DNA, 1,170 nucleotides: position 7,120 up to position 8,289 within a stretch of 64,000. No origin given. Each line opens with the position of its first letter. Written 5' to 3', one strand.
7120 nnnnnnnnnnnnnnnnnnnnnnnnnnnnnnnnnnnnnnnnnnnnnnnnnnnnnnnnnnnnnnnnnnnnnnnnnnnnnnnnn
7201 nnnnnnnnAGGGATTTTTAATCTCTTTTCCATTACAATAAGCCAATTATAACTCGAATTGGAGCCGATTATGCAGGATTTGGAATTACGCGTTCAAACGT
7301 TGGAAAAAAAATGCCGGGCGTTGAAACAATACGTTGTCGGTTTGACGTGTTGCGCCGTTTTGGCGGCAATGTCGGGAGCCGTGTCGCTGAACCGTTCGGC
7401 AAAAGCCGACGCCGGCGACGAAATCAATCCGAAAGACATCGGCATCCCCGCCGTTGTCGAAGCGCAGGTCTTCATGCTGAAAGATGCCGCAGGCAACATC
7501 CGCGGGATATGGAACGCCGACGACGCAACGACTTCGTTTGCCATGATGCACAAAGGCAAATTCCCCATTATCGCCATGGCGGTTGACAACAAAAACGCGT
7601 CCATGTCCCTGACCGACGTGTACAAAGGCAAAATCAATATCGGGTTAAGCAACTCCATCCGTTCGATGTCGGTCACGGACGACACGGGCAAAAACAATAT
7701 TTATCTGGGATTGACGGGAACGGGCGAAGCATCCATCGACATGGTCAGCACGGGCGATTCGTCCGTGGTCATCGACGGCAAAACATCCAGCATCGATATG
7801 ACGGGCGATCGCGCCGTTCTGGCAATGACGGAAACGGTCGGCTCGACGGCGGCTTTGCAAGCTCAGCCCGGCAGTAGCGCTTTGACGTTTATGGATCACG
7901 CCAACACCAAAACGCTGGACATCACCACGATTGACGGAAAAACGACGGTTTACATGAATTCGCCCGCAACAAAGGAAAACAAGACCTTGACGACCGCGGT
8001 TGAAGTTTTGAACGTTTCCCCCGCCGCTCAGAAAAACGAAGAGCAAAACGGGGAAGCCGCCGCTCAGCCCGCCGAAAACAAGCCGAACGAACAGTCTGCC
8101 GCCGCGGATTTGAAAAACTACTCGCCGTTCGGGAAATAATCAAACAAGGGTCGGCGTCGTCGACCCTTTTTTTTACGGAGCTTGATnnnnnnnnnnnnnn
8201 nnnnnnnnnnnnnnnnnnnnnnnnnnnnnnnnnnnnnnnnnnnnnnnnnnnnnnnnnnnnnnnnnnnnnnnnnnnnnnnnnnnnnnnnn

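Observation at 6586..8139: Candidate Panacea-antitoxin-led two-gene module with a perfect palindromic operator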

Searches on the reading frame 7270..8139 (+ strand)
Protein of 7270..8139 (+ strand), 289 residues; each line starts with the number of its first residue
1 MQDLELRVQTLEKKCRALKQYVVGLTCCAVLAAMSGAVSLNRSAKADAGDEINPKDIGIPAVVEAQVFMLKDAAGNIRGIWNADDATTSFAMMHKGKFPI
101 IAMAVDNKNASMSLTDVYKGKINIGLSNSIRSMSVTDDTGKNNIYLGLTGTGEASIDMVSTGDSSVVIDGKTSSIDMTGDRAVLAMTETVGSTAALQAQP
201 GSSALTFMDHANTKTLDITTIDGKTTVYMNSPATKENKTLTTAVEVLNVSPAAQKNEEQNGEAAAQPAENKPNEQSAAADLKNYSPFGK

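Call 3: search_protein_families(library=pfam, proteins=[window:7270-8139:+], max_evalue=0.1)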
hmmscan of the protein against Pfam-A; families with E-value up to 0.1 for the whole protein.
window:7270-8139:+ (289 aa): 1 family
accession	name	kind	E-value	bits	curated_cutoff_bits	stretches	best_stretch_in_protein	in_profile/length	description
PF16341.10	DUF4971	-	0.074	13.3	31.3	1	84-123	22-61/141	Domain of unknown function (DUF4971)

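Call 4: search_protein_families(library=ncbifam, proteins=[window:7270-8139:+], max_evalue=0.1)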
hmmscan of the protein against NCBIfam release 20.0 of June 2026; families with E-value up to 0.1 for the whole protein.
window:7270-8139:+ (289 aa): 1 family
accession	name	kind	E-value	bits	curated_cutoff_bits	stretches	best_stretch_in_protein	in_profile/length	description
NF047722.1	T3LHypDht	equivalog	0.018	14.1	550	1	126-195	135-204/341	trans-3-hydroxy-L-proline dehydratase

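Call 7: find_homologous_proteins(query=window:7270-8139:+)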
Query window:7270-8139:+ (289 aa): 89 proteins with E <= 0.001 among 4540 candidates.
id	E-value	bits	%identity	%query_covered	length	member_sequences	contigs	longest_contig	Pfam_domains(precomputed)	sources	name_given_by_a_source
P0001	1.1e-179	613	100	100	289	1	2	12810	-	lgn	-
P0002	4.0e-179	612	99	100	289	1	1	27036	-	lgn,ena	-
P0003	4.2e-179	611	99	100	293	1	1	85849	-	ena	-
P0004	4.9e-179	611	100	100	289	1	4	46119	-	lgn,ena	-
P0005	1.1e-177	607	99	100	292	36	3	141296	-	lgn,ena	-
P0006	1.4e-177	606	99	100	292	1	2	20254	-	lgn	-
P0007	1.6e-177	606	99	100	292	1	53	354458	-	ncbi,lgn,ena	-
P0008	1.7e-177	606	99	100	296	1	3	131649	-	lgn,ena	-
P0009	4.2e-177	605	98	100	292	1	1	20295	-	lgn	-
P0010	4.3e-177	605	98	100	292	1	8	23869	-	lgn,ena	-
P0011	4.6e-177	605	98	100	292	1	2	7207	-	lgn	-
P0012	5.2e-177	605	98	100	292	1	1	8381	-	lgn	-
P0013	2.8e-176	602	98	100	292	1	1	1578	-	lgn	-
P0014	7.3e-176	601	98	100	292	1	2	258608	-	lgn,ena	-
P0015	2.3e-175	599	97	100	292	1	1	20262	-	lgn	-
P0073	5.3e-86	306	51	100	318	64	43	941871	-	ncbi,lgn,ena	-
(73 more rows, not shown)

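Call 11: find_encoding_contigs(protein=P0073, flank=6000, max_places=3)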
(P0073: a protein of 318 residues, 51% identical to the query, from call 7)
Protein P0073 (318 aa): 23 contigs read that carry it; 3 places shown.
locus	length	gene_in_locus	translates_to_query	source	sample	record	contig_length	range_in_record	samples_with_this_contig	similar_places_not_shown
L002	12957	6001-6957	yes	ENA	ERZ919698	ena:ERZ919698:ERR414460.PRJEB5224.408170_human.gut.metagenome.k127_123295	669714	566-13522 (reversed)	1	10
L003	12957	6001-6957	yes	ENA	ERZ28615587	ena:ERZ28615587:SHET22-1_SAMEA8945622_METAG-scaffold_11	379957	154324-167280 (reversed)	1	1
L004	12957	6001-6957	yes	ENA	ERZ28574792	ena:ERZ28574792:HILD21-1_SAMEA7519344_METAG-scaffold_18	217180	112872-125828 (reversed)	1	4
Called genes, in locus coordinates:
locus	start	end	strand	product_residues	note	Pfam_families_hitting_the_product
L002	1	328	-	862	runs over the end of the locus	PF00403:HMA, PF00122:E1-E2_ATPase, PF08282:Hydrolase_3 (faint), PF00702:Hydrolase, PF00403:HMA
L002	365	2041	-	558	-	PF01128:IspD (weak), PF12804:NTP_transf_3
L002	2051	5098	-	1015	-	PF11739:YdbH-like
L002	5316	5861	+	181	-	-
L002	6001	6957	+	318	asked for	-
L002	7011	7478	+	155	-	PF02643:DUF192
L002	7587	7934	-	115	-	PF04126:Cyclophil_like, PF18050:Cyclophil_like2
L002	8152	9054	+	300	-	PF00126:HTH_1, PF03466:LysR_substrate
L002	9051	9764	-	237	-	-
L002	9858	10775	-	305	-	-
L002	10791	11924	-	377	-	PF02595:Gly_kinase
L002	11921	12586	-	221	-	PF00702:Hydrolase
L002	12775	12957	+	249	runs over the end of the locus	?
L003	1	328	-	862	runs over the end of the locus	PF00403:HMA, PF00122:E1-E2_ATPase, PF08282:Hydrolase_3 (faint), PF00702:Hydrolase, PF00403:HMA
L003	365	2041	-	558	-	PF01128:IspD (weak), PF12804:NTP_transf_3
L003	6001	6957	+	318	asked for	-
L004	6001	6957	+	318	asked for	-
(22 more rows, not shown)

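Call 28: predict_structure(alignment_id=A1)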
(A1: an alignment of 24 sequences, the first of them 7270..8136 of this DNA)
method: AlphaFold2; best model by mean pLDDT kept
length: 289 residues; sequences in the alignment: 24
mean_pLDDT: 62.4   pTM: 0.36
mean pLDDT of the five models: 62.4, 60.9, 58.7, 57.6, 47.1
residues with pLDDT >= 90: 0; 70-90: 125; 50-70: 91; < 50: 73
segments of 3 or more residues with pLDDT < 50: 26-52, 58-62, 245-278, 287-289
pLDDT, mean of each block of 10 residues (from residue 1): 69 68 51 36 32 47 64 82 84 76 86 84 78 73 59 57 55 65 62 68 78 82 83 78 47 26 29 39 49
secondary structure, 60 per line:
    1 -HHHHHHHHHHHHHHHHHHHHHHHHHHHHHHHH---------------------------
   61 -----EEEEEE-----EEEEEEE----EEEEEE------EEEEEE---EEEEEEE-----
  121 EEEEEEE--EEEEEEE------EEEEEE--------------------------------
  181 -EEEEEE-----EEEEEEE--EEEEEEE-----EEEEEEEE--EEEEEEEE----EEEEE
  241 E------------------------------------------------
elements in order: H2-33 E66-71 E77-83 E88-93 E100-105 E109-115 E121-127 E130-136 E143-148 E182-187 E193-199 E202-208 E214-221 E224-231 E236-241

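Call 31: search_protein_representatives(alignment_id=A1)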
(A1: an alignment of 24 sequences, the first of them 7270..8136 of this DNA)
Query: 24 sequences, 300 profile positions. Proteins with E-value up to 0.001 (for the whole library): 67; up to 1e-10: 16; up to 1e-30: 6. The best 67 are listed.
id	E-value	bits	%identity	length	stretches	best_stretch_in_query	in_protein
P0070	4.2e-143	492.6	-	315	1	1-300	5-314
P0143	3.2e-86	305.8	-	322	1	1-300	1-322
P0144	4.5e-80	285.6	-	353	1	1-258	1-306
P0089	4.1e-67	243.0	-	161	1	139-300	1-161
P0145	8.4e-64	232.2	-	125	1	1-128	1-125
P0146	1.4e-42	162.5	-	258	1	1-246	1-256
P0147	5.1e-30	121.3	-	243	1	1-244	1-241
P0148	9.7e-28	113.8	-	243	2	1-130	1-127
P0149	3.5e-27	111.9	-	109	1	199-300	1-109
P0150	3.9e-26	108.5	-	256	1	1-249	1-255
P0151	1.0e-24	103.8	-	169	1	1-164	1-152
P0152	7.4e-17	78.0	-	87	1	219-300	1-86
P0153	4.0e-14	69.1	-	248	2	3-113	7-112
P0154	1.1e-13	67.6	-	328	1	3-289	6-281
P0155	1.2e-13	67.5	-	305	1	1-253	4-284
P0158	2.0e-08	50.4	-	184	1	1-157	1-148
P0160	1.3e-07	47.7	-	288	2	6-119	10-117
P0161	1.4e-07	47.6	-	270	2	5-154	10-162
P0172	2.3e-05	40.3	-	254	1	4-155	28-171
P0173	2.8e-05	40.0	-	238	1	57-218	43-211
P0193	3.7e-04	36.4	-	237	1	1-222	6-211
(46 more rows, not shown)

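Call 35: search_protein_families(library=pfam, proteins=[P0146, P0147, P0150, P0154, P0155, P0160, P0161, P0172, P0173, P0193], max_evalue=0.1)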
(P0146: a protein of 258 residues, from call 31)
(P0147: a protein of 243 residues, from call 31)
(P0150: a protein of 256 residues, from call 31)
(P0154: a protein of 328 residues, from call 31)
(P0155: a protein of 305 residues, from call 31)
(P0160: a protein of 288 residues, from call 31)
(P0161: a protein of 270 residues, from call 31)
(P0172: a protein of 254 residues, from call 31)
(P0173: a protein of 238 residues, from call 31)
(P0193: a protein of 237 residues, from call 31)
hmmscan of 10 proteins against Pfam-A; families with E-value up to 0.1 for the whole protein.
P0146 (258 aa): 0 families

P0147 (243 aa): 0 families

P0150 (256 aa): 1 family
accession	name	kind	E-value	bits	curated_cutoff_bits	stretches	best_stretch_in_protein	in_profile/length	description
PF24817.1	WD40_WDHD1_1st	-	0.017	14.8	109.9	1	85-187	56-157/291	WDHD1 first WD40 domain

P0154 (328 aa): 0 families

P0155 (305 aa): 0 families

P0160 (288 aa): 0 families

P0161 (270 aa): 1 family
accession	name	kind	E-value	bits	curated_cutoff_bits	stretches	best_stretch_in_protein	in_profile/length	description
PF05198.21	IF3_N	-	0.084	13.5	26.9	0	71-128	3-57/70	Translation initiation factor IF-3, N-terminal domain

P0172 (254 aa): 0 families

P0173 (238 aa): 0 families

P0193 (237 aa): 0 families
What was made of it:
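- Tried and rejected: Ten distant relatives also have no Pfam domain (call 35).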

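Call 36: find_encoding_contigs(protein=P0146, flank=6000, max_places=3)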
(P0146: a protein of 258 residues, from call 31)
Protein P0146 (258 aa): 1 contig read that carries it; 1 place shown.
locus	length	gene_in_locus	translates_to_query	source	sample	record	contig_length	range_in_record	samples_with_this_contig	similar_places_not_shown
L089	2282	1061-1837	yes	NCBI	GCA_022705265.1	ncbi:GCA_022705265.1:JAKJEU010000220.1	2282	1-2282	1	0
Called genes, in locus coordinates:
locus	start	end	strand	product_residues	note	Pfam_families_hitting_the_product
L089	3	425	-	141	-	?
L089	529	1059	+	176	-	-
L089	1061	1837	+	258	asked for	-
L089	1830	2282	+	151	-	?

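Call 39: find_encoding_contigs(protein=P0147, flank=6000, max_places=3)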
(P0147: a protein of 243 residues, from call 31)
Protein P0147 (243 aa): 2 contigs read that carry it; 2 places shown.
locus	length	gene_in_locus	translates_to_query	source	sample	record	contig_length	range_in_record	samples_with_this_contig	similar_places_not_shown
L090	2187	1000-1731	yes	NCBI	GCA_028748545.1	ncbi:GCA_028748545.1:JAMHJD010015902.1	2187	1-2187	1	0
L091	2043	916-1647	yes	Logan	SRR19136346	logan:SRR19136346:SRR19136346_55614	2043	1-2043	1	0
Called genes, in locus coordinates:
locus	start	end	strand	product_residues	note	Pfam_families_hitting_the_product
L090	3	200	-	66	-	?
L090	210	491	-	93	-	PF06305:LapA_dom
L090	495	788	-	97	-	PF00216:Bac_DNA_binding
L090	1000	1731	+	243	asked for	-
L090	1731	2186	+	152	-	?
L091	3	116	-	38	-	?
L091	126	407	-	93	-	PF06305:LapA_dom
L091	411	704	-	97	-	PF00216:Bac_DNA_binding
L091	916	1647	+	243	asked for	-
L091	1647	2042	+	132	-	?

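Call 40: find_encoding_contigs(protein=P0154, flank=6000, max_places=3)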
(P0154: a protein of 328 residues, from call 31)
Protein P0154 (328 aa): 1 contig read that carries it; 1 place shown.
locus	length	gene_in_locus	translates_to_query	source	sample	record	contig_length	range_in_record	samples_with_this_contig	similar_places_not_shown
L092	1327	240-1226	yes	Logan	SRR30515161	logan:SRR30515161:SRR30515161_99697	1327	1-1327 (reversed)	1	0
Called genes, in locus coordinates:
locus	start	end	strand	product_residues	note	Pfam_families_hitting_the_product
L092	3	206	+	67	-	?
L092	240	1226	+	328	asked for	-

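Call 43: fold_search(model_id=the predicted structure, library=pdb)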
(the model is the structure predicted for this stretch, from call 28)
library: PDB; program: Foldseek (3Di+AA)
matches with E <= 10: 711; with E <= 0.001: 0
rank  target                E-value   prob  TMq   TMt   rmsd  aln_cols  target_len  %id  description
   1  6x04_C                7.1e-03  0.35  0.10  0.09  22.8       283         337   12  Nup133 (aa55-481) from S. cerevisiae bound by VHH-SAN5 (released 2020-12-09)
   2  6kwj                  9.2e-03  0.97  0.17  0.20  14.6       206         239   10  A Crystal Structure of OspA mutant (released 2020-09-09)
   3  5ys7                  1.1e-02  0.95  0.17  0.16  14.9       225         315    8  Crystal structure of an OspA mutant (released 2018-11-14)
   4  2oy7                  1.1e-02  0.84  0.14  0.13  14.1       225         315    8  The crystal structure of OspA mutant (released 2008-03-04)
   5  3cka_A                1.5e-02  1.00  0.26  0.24  11.1       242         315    7  The crystal structure of OspA mutant (released 2009-03-17)
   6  6vhh_A                1.9e-02  0.38  0.14  0.04  17.9       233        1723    6  Human Teneurin-2 and human Latrophilin-3 binary complex (released 2020-06-03)
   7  2af5                  2.0e-02  0.80  0.15  0.15  14.3       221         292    8  2.5A X-ray Structure of Engineered OspA protein (released 2006-08-01)
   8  4csd_A                2.4e-02  0.57  0.15  0.16  19.2       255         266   12  Structure of Monomeric Ralstonia solanacearum lectin (released 2014-10-08)
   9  8j07_A                3.3e-02  0.82  0.18  0.23  15.7       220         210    8  96nm repeat of human respiratory doublet microtubule and associated axonemal complexes (released 2023-07-26)
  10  6in9_A                3.3e-02  0.44  0.12  0.13  21.8       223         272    9  Crystal structure of MucB in complex with MucA(peri) (released 2019-07-24)
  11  6in9_B                3.5e-02  0.57  0.14  0.15  21.6       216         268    8  Crystal structure of MucB in complex with MucA(peri) (released 2019-07-24)
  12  4bp8_A                3.8e-02  0.69  0.16  0.08  18.7       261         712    8  Oligopeptidase B from Trypanosoma brucei - open form (released 2014-02-12)
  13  2fkg                  3.8e-02  0.66  0.15  0.14  14.9       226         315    9  The Crystal Structure of Engineered OspA (released 2006-11-21)
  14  4csd_B                3.8e-02  0.54  0.15  0.16  17.0       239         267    9  Structure of Monomeric Ralstonia solanacearum lectin (released 2014-10-08)
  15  9a1m_O                4.3e-02  0.28  0.12  0.12  22.1       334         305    7  Integrative model of the nuclear pore complex from Schizosaccharomyces pombe (released 2021-11-12)
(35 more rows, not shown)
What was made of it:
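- Closest known: OspA-like single-layer beta-sheet / beta-meander proteins. Same: Its best PDB matches are OspA variants (call 43).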

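Call 52: search_solved_structures(query=A1, max_evalue=1)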
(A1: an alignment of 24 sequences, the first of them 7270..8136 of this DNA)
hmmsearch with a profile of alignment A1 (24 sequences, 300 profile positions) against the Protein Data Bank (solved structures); distinct sequences matched with E-value up to 1: 2.
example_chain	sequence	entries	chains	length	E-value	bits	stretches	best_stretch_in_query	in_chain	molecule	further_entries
8fkp_NN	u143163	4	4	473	0.3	13.6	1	180-282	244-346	Suppressor of SWI4 1 homolog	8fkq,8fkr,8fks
6pil_A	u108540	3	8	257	0.6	12.6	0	173-215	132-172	scFv-M204 antibody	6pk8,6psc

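Call 56: find_encoding_contigs(protein=P0150, flank=6000, max_places=3)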
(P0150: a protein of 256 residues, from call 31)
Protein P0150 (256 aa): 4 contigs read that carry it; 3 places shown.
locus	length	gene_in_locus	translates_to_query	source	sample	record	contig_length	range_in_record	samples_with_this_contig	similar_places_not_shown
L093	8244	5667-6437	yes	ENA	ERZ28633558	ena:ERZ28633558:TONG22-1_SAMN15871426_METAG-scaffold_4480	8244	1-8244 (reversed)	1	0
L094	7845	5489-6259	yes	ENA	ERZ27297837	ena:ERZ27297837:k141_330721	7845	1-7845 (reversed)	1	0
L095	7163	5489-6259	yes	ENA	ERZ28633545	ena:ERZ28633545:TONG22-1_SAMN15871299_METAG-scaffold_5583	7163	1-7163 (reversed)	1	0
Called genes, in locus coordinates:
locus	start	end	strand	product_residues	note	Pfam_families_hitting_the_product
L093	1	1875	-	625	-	?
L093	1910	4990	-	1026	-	-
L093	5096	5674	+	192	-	-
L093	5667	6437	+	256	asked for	-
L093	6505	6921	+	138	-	PF02643:DUF192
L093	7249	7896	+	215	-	PF00702:Hydrolase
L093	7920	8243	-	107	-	?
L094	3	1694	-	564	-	?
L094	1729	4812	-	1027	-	PF11739:YdbH-like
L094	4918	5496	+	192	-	-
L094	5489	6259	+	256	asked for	-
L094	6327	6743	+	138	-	PF02643:DUF192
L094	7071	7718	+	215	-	PF00702:Hydrolase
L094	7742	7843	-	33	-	?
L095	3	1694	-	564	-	?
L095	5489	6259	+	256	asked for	-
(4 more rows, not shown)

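Call 57: find_encoding_contigs(protein=P0155, flank=6000, max_places=3)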
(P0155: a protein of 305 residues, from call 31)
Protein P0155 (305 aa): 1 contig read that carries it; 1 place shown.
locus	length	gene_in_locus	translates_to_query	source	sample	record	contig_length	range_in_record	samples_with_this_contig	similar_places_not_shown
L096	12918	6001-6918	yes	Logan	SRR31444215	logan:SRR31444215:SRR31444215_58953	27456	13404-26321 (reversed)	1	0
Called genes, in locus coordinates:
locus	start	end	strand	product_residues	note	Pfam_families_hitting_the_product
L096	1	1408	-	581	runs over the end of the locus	PF01128:IspD, PF02348:CTP_transf_3 (weak), PF12804:NTP_transf_3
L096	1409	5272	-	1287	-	PF11739:YdbH-like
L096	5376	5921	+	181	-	-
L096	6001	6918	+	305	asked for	-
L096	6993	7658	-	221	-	PF00702:Hydrolase, PF12710:HAD, PF13419:HAD_2, PF13242:Hydrolase_like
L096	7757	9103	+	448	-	PF00483:NTP_transferase, PF01128:IspD (weak), PF12804:NTP_transf_3, PF25084:LbH_EIF2B (faint), PF00132:Hexapep (weak), PF25087:GMPPB_C, PF00132:Hexapep, PF14602:Hexapep_2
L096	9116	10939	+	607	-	PF13230:GATase_4 (faint), PF13522:GATase_6, PF13537:GATase_7, PF01380:SIS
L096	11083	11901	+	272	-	PF08722:Tn7_TnsA-like_N, PF08721:Tn7_Tnp_TnsA_C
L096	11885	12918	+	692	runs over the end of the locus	PF27165:TnsB_N, PF27135:HTH_TnsB, PF09299:Mu-transpos_C (weak)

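Call 58: find_encoding_contigs(protein=P0153, flank=6000, max_places=3)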
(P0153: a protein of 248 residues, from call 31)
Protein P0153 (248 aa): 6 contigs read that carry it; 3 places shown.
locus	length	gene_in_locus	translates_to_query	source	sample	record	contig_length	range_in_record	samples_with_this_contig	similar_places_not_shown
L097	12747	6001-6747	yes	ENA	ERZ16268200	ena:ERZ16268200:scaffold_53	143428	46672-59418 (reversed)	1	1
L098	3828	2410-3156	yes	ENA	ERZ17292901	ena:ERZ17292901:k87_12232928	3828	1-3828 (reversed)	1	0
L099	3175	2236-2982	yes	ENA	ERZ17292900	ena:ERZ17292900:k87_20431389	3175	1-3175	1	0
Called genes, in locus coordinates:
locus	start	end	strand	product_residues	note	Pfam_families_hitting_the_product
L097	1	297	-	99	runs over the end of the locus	-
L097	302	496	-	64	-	-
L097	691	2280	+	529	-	PF03023:MurJ, PF01554:MatE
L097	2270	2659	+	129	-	PF01106:NifU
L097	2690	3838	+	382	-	-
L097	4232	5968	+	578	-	PF01343:Peptidase_S49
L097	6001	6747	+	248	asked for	-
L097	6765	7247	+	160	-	PF02643:DUF192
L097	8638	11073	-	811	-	PF00912:Transgly, PF00905:Transpeptidase, PF06832:BiPBP_C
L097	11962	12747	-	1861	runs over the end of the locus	PF11974:bMG3, PF01835:MG2, PF17972:bMG5, PF07703:A2M_BRD, PF00207:A2M, PF17973:bMG10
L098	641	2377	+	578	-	PF01343:Peptidase_S49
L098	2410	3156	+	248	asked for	-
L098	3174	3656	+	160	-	PF02643:DUF192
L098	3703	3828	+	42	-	?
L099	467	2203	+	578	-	PF01343:Peptidase_S49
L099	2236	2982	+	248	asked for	-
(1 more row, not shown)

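Call 63: search_protein_families(library=padloc, proteins=[window:7270-8139:+], max_evalue=0.1)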
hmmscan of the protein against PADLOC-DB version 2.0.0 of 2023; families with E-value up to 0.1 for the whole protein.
window:7270-8139:+ (289 aa): 0 families

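Call 64: search_protein_families(library=phrogs, proteins=[window:7270-8139:+], max_evalue=0.1)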
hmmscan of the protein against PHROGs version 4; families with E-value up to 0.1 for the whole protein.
window:7270-8139:+ (289 aa): 1 family
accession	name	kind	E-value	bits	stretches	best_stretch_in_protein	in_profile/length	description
phrog_36331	-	unknown function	0.083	13.7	0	154-221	90-158/192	-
